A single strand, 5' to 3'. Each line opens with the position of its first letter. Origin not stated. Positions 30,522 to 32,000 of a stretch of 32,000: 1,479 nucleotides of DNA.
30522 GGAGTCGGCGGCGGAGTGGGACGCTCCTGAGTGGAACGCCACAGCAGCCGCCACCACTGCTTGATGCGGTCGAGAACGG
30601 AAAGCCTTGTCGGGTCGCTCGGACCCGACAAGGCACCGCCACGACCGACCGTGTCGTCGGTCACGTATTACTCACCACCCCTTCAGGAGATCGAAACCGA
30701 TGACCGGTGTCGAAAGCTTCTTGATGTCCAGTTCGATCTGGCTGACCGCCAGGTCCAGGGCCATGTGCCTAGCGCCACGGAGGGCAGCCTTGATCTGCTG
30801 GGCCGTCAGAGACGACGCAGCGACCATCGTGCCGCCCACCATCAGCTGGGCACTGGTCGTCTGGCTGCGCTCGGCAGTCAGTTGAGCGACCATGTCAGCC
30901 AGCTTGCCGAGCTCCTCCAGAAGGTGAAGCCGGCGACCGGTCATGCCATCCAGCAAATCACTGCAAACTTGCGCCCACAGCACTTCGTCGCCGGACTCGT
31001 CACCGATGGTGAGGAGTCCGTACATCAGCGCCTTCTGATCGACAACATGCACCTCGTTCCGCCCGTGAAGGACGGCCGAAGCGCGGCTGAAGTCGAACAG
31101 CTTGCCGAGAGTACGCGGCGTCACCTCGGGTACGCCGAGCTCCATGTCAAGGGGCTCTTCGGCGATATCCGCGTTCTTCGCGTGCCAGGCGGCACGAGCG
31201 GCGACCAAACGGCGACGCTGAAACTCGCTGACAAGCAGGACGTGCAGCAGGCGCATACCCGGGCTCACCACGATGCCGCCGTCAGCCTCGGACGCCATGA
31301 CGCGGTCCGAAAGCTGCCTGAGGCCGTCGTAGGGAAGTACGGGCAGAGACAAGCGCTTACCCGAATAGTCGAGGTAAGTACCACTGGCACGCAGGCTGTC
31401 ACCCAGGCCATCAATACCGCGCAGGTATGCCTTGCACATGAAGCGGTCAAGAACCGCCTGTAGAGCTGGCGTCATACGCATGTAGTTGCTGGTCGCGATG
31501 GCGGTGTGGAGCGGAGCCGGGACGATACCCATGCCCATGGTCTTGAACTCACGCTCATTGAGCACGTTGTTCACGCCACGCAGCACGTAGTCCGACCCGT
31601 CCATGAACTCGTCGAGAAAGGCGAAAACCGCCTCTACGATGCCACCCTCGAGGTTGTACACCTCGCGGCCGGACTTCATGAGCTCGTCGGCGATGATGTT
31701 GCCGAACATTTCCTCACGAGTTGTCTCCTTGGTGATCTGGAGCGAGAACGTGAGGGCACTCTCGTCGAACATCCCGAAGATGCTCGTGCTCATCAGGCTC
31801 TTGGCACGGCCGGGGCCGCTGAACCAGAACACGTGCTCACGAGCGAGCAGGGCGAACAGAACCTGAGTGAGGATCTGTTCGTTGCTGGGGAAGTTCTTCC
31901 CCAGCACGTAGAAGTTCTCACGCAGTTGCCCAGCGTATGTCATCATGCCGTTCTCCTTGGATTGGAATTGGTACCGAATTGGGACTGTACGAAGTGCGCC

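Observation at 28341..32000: GC-rich island at the window edge: intact MoxR-type AAA+ / vWA(MIDAS) operon convergent with a two-TM protein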

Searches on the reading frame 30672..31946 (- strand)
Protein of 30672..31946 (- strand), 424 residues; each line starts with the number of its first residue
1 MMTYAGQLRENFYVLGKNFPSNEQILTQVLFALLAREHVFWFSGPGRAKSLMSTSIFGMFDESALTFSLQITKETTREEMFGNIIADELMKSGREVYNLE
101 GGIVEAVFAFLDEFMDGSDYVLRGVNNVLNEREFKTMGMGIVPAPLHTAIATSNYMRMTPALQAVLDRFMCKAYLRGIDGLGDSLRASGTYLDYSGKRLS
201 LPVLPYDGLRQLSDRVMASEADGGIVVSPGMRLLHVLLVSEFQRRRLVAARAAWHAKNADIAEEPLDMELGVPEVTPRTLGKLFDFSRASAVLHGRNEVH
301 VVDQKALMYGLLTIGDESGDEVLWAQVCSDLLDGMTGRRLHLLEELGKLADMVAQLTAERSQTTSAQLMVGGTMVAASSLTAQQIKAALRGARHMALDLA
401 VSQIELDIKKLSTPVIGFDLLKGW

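Call 3: search_protein_families(library=pfam, proteins=[window:30672-31946:-], max_evalue=0.1)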
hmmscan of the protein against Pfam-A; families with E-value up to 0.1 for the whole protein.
window:30672-31946:- (424 aa): 4 families
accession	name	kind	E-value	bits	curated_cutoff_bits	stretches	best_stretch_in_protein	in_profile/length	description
PF20030.5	bpMoxR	-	2.8e-22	79.2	27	1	7-176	2-167/205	MoxR domain in the MoxR-vWA-beta-propeller ternary systems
PF07728.20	AAA_5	-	1.1e-07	32.3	22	1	45-169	8-139/139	AAA domain (dynein-related subfamily)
PF01066.26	CDP-OH_P_transf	-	0.031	15.1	22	1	322-355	34-67/152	CDP-alcohol phosphatidyltransferase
PF17868.7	AAA_lid_8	-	0.091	13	22.8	0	282-309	29-56/72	AAA lid domain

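Call 4: search_protein_families(library=ncbifam, proteins=[window:30672-31946:-], max_evalue=0.1)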
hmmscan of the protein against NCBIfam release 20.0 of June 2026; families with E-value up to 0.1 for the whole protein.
window:30672-31946:- (424 aa): 1 family
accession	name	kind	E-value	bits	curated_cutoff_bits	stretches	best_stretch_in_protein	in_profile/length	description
NF010054.0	PRK13531.1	equivalog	6.6e-16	58.4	681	1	24-176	27-178/498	ATPase RavA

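Call 5: search_protein_families(library=padloc, proteins=[window:30672-31946:-], max_evalue=0.1)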
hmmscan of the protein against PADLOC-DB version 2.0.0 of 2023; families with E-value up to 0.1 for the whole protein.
window:30672-31946:- (424 aa): 0 families

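Call 6: search_protein_families(library=phrogs, proteins=[window:30672-31946:-], max_evalue=0.1)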
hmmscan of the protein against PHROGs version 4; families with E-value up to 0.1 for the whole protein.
window:30672-31946:- (424 aa): 3 families
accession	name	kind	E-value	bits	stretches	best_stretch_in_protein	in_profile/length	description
phrog_19600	-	other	9e-16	58.7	1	15-178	60-219/447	ATPase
phrog_20895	-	other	1.2e-05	25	1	15-175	33-195/586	ATPase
phrog_26492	-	other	0.011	15.2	1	53-178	70-193/618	ATPase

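Call 8: find_encoding_contigs(protein=window:30672-31946:-, flank=10000, max_places=8)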
Protein window:30672-31946:- (424 aa): 7 contigs read that carry it; 5 places shown.
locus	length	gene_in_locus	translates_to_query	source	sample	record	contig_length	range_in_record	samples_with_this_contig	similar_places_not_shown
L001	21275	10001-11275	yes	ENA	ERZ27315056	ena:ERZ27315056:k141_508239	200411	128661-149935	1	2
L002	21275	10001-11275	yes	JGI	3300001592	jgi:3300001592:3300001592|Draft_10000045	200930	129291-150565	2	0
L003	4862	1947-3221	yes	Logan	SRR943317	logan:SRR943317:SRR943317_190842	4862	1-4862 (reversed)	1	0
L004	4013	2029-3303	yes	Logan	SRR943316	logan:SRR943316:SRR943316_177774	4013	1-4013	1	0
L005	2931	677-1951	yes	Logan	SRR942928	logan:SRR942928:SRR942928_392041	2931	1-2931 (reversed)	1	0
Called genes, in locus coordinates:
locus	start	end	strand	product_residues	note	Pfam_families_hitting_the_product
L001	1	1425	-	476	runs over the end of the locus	PF00749:tRNA-synt_1c, PF19269:Anticodon_2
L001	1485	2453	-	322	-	-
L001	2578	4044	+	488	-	PF08308:PEGA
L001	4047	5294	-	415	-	PF04203:Sortase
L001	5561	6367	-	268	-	-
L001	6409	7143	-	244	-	PF00702:Hydrolase, PF08282:Hydrolase_3 (faint), PF12710:HAD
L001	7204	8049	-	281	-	PF03372:Exo_endo_phos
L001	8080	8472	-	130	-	-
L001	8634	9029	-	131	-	-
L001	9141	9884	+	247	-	PF00696:AA_kinase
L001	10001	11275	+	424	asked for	PF20030:bpMoxR, PF07728:AAA_5 (weak)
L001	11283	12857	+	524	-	PF05762:VWA_CoxE, PF00092:VWA (weak), PF13519:VWA_2 (weak)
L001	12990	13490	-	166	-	-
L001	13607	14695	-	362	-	PF13439:Glyco_transf_4, PF13579:Glyco_trans_4_4 (weak), PF20706:GT4-conflict (faint), PF00534:Glycos_transf_1, PF13692:Glyco_trans_1_4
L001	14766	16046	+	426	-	PF13439:Glyco_transf_4, PF13477:Glyco_trans_4_2 (weak), PF20706:GT4-conflict (faint), PF13579:Glyco_trans_4_4, PF00534:Glycos_transf_1, PF13692:Glyco_trans_1_4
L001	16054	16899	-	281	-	PF00561:Abhydrolase_1, PF12146:Hydrolase_4, PF12697:Abhydrolase_6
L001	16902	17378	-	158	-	PF01668:SmpB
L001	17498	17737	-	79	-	-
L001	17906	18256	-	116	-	-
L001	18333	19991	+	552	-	PF02463:SMC_N (faint), PF00005:ABC_tran, PF13555:AAA_29 (faint), PF01926:MMR_HSR1 (faint), PF13238:AAA_18 (faint), PF00005:ABC_tran, PF13304:AAA_21 (weak)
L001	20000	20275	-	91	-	-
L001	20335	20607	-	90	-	PF00462:Glutaredoxin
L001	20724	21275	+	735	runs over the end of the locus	PF25390:WD40_RLD, PF13540:RCC1_2 (faint), PF00415:RCC1, PF00652:Ricin_B_lectin, PF14200:RicinB_lectin_2, PF25390:WD40_RLD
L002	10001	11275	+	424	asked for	PF20030:bpMoxR, PF07728:AAA_5 (weak)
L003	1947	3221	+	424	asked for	PF20030:bpMoxR, PF07728:AAA_5 (weak)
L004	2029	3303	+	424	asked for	PF20030:bpMoxR, PF07728:AAA_5 (weak)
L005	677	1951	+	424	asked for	PF20030:bpMoxR, PF07728:AAA_5 (weak)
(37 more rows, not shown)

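Call 12: find_homologous_proteins(query=window:30672-31946:-)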
Query window:30672-31946:- (424 aa): 32 proteins with E <= 0.001 among 8000 candidates.
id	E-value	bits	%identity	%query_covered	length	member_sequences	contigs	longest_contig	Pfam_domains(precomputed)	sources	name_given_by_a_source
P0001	1.7e-270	915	98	100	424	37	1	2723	PF20030.6,PF07728.21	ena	-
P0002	1.4e-202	691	75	100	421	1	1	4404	PF20030.6,PF07728.21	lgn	-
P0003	3.8e-154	532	60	100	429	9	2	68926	PF20030.6,PF07728.21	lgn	-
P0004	4.8e-154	531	60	100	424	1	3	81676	PF20030.6,PF07728.21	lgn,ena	-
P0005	1.3e-152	527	60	100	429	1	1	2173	PF20030.6,PF07728.21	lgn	-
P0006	2.7e-150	519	60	100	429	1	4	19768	PF20030.6,PF07728.21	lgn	-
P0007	4.8e-147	508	56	100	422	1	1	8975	PF20030.6,PF07726.18,PF17863.8,PF07728.21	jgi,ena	-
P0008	1.3e-146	507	56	100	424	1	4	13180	PF20030.6,PF07726.18,PF07728.21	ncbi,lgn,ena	-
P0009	2.6e-145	503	55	100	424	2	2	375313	PF20030.6,PF07728.21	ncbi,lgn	-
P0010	2.4e-142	493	54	100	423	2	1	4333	PF20030.6,PF07726.18,PF07728.21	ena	-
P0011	1.6e-141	490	55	99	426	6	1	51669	PF20030.6,PF07728.21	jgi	jgi:MoxR-like ATPase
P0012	1.7e-139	483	53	100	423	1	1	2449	PF20030.6,PF07728.21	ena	-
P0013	1.3e-137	477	54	100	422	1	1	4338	PF20030.6,PF07726.18,PF07728.21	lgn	-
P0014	8.2e-136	471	53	97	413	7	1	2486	PF20030.6,PF07728.21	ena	-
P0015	3.3e-134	466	52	100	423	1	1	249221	PF20030.6,PF07726.18,PF07728.21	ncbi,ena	-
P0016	4.1e-133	462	51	100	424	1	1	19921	PF20030.6,PF07728.21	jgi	jgi:MoxR-like ATPase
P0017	4.2e-132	459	52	100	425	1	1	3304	PF20030.6,PF07726.18,PF07728.21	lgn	-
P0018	1.0e-127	445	52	98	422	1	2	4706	PF20030.6,PF07726.18,PF07728.21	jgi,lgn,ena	-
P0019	6.4e-126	439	51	100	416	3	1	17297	PF20030.6,PF07726.18,PF07728.21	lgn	-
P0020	1.4e-123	431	50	98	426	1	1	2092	PF20030.6,PF07726.18,PF07728.21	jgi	-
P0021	2.9e-122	427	50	99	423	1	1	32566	PF20030.6,PF07726.18,PF07728.21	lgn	-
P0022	3.4e-120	420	49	100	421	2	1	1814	PF20030.6,PF07728.21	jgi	jgi:MoxR-like ATPase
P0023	4.1e-120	420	50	98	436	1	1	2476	PF20030.6,PF07726.18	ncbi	-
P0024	8.5e-120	419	49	100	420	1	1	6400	PF20030.6,PF07726.18,PF07728.21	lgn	-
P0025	3.8e-117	410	49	100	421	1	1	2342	PF20030.6,PF07726.18,PF07728.21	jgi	jgi:MoxR-like ATPase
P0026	7.8e-104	366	55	76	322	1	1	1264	PF20030.6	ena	-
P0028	2.7e-34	137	34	71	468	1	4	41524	PF20030.6,PF07726.18,PF07728.21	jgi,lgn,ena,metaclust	jgi:MoxR-like ATPase|metaclust:\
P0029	2.1e-32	131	31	78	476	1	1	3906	PF20030.6,PF17868.8,PF07726.18,PF07728.21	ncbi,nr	ncbi:MAG: AAA family ATPase [Calditrichaeota bacterium]|nr:AAA family ATPase [Calditrichota bacteriu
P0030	3.2e-32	130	30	79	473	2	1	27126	PF20030.6,PF17868.8,PF07726.18,PF07728.21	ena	-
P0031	8.1e-32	129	35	74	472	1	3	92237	PF20030.6,PF17868.8,PF07726.18,PF07728.21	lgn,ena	-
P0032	2.5e-29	121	32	77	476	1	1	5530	PF20030.6,PF17868.8,PF07726.18,PF07728.21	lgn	-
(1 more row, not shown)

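Call 13: find_encoding_contigs(protein=P0009, flank=8000, max_places=2)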
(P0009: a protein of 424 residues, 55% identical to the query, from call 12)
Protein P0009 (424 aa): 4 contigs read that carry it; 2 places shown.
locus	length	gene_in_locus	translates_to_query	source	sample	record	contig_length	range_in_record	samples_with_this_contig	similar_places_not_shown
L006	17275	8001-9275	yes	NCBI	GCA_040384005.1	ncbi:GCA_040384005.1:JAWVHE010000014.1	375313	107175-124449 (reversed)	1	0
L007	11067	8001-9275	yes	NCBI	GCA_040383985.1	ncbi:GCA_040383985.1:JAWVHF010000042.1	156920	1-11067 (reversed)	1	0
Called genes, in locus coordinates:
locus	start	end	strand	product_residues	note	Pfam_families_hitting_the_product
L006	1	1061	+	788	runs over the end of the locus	PF01751:Toprim, PF01131:Topoisom_bac, PF13368:Toprim_C_rpt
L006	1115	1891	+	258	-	-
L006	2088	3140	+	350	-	PF04545:Sigma70_r4, PF05066:HARE-HTH (faint)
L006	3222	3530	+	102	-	-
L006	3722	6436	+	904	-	PF26449:DUF8128, PF02534:T4SS-DNA_transf (faint), PF10412:TrwB_AAD_bind (weak), PF01935:DUF87 (faint)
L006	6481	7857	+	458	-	-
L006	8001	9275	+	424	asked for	PF20030:bpMoxR, PF07728:AAA_5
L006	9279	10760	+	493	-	PF05762:VWA_CoxE (weak), PF13519:VWA_2 (weak)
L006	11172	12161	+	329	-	PF00438:S-AdoMet_synt_N, PF02772:S-AdoMet_synt_M, PF02773:S-AdoMet_synt_C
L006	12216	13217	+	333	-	PF00722:Glyco_hydro_16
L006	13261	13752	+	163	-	-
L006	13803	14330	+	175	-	-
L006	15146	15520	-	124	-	-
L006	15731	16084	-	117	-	-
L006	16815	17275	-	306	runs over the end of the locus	-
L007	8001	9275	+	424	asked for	PF20030:bpMoxR, PF07728:AAA_5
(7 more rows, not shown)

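Call 14: find_encoding_contigs(protein=P0015, flank=8000, max_places=2)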
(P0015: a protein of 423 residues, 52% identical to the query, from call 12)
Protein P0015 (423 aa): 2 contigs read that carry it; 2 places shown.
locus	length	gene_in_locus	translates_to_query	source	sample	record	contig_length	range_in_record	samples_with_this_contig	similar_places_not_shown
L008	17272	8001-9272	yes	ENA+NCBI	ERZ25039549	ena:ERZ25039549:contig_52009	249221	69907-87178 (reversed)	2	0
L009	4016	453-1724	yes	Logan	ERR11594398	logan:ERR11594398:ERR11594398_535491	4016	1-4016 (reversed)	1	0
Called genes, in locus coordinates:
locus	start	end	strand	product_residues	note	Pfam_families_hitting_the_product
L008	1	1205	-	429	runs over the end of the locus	PF04203:Sortase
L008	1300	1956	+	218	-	-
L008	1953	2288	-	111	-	-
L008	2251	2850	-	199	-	-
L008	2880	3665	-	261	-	-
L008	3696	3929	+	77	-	-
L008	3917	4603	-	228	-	PF00702:Hydrolase, PF08282:Hydrolase_3 (faint), PF12710:HAD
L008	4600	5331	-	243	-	-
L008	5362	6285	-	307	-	PF00561:Abhydrolase_1, PF12146:Hydrolase_4, PF03096:Ndr (weak)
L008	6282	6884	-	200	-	PF12917:YfbR-like, PF13023:HD_3, PF01966:HD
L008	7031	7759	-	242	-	PF03372:Exo_endo_phos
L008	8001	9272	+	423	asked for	PF20030:bpMoxR, PF07726:AAA_3, PF07728:AAA_5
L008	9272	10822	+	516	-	PF13519:VWA_2 (weak)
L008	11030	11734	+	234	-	PF00696:AA_kinase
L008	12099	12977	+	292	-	PF00005:ABC_tran, PF02463:SMC_N (faint), PF13304:AAA_21 (weak)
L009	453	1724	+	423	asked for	PF20030:bpMoxR, PF07726:AAA_3, PF07728:AAA_5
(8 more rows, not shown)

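Call 15: find_encoding_contigs(protein=P0004, flank=8000, max_places=2)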
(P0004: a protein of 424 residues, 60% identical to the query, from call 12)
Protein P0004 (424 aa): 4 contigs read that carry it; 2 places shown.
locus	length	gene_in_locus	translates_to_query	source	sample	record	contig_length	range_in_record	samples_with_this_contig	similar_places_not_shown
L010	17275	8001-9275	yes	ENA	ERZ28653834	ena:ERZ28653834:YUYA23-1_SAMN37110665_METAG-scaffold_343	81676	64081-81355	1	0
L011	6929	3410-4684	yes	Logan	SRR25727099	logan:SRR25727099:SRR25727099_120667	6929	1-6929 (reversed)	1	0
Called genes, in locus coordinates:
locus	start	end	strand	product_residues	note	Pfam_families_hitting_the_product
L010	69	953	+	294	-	PF17284:Spermine_synt_N, PF01564:Spermine_synth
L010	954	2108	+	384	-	PF01168:Ala_racemase_N, PF02784:Orn_Arg_deC_N, PF00278:Orn_DAP_Arg_deC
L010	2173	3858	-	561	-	PF13531:SBP_bac_11, PF00092:VWA, PF13519:VWA_2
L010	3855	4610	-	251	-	-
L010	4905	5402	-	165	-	-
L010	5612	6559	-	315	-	PF01145:Band_7 (weak)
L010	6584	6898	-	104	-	-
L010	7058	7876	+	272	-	PF02224:Cytidylate_kin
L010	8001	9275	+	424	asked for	PF20030:bpMoxR, PF07728:AAA_5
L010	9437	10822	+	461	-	PF05762:VWA_CoxE (weak), PF00092:VWA (weak), PF13519:VWA_2 (weak), PF13768:VWA_3 (weak)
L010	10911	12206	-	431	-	PF13439:Glyco_transf_4, PF13579:Glyco_trans_4_4 (weak), PF08323:Glyco_transf_5 (faint), PF00534:Glycos_transf_1, PF13692:Glyco_trans_1_4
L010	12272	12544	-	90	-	-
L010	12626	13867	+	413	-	PF13477:Glyco_trans_4_2 (weak), PF20706:GT4-conflict (weak), PF13439:Glyco_transf_4, PF13579:Glyco_trans_4_4, PF00534:Glycos_transf_1, PF13692:Glyco_trans_1_4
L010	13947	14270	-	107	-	-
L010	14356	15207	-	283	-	PF06342:DUF1057 (weak), PF00561:Abhydrolase_1, PF12146:Hydrolase_4, PF12697:Abhydrolase_6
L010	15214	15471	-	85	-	PF10805:DUF2730 (weak)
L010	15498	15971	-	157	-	PF01668:SmpB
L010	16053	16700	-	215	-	-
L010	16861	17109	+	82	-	PF00550:PP-binding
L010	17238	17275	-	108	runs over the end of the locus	-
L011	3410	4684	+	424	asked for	PF20030:bpMoxR, PF07728:AAA_5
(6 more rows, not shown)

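Call 16: find_encoding_contigs(protein=P0031, flank=8000, max_places=2)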
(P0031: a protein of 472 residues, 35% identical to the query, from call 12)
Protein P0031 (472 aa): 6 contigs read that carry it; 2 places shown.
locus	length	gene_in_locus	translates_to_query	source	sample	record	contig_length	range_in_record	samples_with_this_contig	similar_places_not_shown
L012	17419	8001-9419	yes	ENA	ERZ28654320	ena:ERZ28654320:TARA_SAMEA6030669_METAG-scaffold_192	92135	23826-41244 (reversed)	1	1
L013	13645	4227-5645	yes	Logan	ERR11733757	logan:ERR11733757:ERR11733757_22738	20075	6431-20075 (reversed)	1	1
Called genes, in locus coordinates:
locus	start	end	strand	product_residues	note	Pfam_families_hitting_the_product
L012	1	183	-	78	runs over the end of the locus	PF00137:ATP-synt_C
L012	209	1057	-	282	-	PF00119:ATP-synt_A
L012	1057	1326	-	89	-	-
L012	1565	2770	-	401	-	-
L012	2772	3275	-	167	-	-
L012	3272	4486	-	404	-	-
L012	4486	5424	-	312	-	PF00535:Glycos_transf_2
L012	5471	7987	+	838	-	-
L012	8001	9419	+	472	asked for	PF20030:bpMoxR, PF07726:AAA_3 (weak), PF07728:AAA_5, PF17868:AAA_lid_8 (weak)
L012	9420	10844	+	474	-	PF13519:VWA_2 (weak)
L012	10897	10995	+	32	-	-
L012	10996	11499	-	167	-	PF04315:EpmC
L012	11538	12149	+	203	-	PF00929:RNase_T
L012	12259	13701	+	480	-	PF01965:DJ-1_PfpI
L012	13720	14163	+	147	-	-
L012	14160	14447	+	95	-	PF17128:DUF5107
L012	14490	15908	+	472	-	-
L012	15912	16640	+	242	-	PF13472:Lipase_GDSL_2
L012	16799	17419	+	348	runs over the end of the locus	PF00082:Peptidase_S8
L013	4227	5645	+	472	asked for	PF20030:bpMoxR, PF07726:AAA_3 (weak), PF07728:AAA_5, PF17868:AAA_lid_8 (weak)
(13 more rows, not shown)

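Call 19: find_related_loci(query=A1, collection=genome_contigs, flank=10000)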
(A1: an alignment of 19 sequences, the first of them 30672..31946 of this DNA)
Query A1 (424 aa) in genome_contigs; peptide patterns used: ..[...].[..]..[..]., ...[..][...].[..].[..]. (x = any residue, [..] = any of these).
60 stretches matched a pattern; 15 encode a relative of the query (tblastn E <= 1e-3); 14 distinct loci.
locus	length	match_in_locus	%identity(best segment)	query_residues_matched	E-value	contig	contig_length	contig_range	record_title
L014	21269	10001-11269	52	1-424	2e-145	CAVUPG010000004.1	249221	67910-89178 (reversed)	MAG: uncultured Candidatus Saccharibacteria bacterium isolate MFD05684.bin.2.263 genome assembly, contig: contig_52009,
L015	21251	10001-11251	50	8-423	9e-128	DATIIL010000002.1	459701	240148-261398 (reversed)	MAG TPA_asm: Candidatus Saccharimonadales bacterium isolate SMAG_U15664 k141_644191, whole genome shotgun sequence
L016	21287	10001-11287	61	1-424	1e-166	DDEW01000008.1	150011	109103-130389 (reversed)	MAG TPA_asm: Candidatus Saccharibacteria bacterium UBA1944 UBA1944_contig_13090, whole genome shotgun sequence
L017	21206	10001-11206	41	1-412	1e-93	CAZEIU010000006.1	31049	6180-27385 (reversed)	MAG TPA_asm: uncultured Candidatus Saccharibacteria bacterium isolate binchicken_co118_318 genome assembly, contig: NODE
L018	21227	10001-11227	38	2-415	1e-75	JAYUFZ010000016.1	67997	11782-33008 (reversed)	MAG: bacterium isolate GFS_7960 GFS_7960_15, whole genome shotgun sequence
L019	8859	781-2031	35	4-415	2e-73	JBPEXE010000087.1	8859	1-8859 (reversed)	MAG: Candidatus Saccharimonadales bacterium isolate MAG16 MAG16_MAG16_87, whole genome shotgun sequence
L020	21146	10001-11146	34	3-384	3e-56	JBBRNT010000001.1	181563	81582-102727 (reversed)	MAG: Candidatus Saccharimonadia bacterium isolate La1_metabat2.191 LA1C_B2.191_k141_869545L_181563_cov_17.8053, whole ge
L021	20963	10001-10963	35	23-352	4e-45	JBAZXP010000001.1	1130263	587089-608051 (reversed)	MAG: Microgenomates group bacterium isolate SO_2017_GW1_59 NODE_11_length_1130263_cov_5.408407_OW334_2017, whole genome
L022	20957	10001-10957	33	7-339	2e-39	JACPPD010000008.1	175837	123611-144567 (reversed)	MAG: Ignavibacteria bacterium isolate NC_groundwater_618_Pr5_B-0.1um_48_51 alan_book_18_scaffold_130861, whole genome sh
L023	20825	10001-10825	37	23-314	2e-39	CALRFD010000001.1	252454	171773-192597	MAG: Patescibacteria group bacterium isolate Ike-100m-12 genome assembly, contig: Ike-100-c8, whole genome shotgun seque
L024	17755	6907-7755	34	25-326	4e-39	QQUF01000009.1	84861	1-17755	MAG: Calditrichaeota bacterium isolate CLD3 142, whole genome shotgun sequence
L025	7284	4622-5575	33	8-339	4e-38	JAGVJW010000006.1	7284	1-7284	MAG: bacterium isolate SW_29 c_000000094157, whole genome shotgun sequence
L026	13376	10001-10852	33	24-326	2e-35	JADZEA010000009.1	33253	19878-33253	MAG: bacterium isolate SJ803 c_000000038152, whole genome shotgun sequence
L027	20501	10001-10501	30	19-180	2e-18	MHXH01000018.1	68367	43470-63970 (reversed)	MAG: Parcubacteria group bacterium RIFCSPLOWO2_01_FULL_48_18 rifcsplowo2_01_scaffold_514, whole genome shotgun sequence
